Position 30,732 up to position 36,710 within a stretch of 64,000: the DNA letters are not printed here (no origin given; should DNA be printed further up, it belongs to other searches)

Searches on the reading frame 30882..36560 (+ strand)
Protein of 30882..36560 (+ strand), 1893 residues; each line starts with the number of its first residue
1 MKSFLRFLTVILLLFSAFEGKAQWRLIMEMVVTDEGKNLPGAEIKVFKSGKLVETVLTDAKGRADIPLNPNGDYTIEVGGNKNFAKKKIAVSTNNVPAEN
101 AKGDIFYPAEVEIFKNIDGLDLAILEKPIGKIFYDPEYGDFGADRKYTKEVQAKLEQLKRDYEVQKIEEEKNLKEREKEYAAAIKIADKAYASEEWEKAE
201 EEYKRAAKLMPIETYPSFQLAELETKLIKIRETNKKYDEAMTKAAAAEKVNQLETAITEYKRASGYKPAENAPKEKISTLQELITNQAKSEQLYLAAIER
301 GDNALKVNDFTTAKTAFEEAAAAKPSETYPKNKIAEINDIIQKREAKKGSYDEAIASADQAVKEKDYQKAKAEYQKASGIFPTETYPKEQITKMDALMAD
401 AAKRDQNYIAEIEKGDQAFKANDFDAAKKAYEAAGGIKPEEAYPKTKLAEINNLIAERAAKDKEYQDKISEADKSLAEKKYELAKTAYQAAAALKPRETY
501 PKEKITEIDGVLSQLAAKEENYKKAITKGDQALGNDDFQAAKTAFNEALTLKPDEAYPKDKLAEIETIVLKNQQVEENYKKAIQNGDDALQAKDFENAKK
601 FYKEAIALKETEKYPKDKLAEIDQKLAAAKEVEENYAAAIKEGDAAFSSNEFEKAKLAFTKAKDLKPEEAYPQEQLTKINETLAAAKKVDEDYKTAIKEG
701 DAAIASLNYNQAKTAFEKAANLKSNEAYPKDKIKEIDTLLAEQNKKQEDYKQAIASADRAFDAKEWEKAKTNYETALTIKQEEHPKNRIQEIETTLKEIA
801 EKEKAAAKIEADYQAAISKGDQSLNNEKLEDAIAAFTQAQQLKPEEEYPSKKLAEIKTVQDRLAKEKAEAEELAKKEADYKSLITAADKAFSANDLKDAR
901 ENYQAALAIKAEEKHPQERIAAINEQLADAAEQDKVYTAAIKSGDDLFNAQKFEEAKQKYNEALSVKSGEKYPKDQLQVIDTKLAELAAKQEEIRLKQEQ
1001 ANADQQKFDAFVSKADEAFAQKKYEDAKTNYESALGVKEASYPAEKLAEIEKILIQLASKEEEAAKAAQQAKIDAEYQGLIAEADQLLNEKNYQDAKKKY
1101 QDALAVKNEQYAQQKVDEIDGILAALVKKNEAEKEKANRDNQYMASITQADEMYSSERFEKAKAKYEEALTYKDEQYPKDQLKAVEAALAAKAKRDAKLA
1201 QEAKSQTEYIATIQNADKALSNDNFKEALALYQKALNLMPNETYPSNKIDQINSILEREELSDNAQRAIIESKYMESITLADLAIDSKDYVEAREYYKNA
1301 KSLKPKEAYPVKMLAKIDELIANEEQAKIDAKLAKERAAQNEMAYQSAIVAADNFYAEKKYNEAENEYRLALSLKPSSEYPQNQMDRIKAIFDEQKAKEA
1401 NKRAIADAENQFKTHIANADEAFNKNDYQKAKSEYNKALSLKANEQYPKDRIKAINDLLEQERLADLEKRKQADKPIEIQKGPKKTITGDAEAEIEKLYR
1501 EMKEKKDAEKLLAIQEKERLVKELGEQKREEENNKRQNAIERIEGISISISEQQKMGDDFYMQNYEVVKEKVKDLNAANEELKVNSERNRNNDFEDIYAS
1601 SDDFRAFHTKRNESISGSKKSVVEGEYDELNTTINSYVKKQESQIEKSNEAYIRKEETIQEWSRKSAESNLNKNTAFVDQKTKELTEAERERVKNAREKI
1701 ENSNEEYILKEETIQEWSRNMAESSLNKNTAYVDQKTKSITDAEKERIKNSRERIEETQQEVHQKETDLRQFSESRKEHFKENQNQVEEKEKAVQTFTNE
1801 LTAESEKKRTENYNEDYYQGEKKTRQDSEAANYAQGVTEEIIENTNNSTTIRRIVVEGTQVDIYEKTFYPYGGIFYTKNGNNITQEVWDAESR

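Call 89: search_protein_families(library=pfam, proteins=[window:30882-36560:+], max_evalue=0.0001)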
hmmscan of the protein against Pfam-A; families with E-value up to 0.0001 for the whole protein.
window:30882-36560:+ (1893 aa): 2 families
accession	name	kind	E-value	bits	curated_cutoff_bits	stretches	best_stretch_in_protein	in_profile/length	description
PF07719.23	TPR_2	-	1.3e-29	100.2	27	0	1220-1241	12-33/34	Tetratricopeptide repeat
PF13620.12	CarboxypepD_reg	-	2.2e-05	25.2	32.3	1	31-91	6-69/82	Carboxypeptidase regulatory-like domain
